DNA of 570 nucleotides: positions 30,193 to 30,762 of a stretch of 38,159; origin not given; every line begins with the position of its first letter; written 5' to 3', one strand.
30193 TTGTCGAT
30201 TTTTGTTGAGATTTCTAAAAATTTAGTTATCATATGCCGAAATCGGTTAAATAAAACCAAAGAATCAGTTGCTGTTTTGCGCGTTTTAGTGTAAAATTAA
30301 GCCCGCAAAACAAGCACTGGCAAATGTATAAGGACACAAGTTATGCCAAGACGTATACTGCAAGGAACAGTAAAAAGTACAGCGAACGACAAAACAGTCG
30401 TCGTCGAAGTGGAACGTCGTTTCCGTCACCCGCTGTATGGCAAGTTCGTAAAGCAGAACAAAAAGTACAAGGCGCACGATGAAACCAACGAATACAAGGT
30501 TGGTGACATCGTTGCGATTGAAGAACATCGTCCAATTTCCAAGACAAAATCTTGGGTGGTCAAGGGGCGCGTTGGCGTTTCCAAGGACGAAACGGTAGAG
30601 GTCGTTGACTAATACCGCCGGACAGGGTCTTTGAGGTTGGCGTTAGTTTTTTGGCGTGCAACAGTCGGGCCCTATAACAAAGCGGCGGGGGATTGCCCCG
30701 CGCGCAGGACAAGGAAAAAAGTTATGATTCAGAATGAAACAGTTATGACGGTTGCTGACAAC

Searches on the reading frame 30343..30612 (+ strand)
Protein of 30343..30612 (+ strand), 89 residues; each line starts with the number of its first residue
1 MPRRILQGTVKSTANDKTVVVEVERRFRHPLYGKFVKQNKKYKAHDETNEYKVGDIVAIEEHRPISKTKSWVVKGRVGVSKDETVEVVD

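Call 26: find_encoding_contigs(protein=window:30343-30612:+, flank=6000, max_places=10)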
Protein window:30343-30612:+ (89 aa): 3 contigs read that carry it; 2 places shown.
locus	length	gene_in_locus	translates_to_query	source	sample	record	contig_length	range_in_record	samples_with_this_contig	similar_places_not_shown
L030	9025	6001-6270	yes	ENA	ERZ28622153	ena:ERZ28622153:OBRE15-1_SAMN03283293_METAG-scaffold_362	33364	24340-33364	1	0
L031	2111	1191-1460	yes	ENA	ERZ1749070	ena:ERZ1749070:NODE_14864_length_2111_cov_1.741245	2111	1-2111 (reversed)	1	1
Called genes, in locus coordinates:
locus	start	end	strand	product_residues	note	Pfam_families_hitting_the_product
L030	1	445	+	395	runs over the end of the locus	PF00009:GTP_EFTU, PF03144:GTP_EFTU_D2, PF03143:GTP_EFTU_D3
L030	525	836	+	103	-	PF00338:Ribosomal_S10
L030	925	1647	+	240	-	PF00297:Ribosomal_L3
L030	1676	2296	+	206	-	PF00573:Ribosomal_L4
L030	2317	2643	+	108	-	PF00276:Ribosomal_L23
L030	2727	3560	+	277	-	PF00181:Ribosomal_L2_N, PF03947:Ribosomal_L2_C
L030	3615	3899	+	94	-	PF00203:Ribosomal_S19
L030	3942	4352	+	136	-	PF00237:Ribosomal_L22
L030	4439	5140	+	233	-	PF07650:KH_2, PF05316:VAR1 (faint), PF00189:Ribosomal_S3_C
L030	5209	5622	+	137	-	PF00252:Ribosomal_L16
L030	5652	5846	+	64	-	PF00831:Ribosomal_L29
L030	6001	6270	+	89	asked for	PF00366:Ribosomal_S17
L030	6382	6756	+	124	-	PF00238:Ribosomal_L14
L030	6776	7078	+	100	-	PF00467:KOW (weak), PF17136:ribosomal_L24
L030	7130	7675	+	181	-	PF00281:Ribosomal_L5, PF00673:Ribosomal_L5_C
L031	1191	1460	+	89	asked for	PF00366:Ribosomal_S17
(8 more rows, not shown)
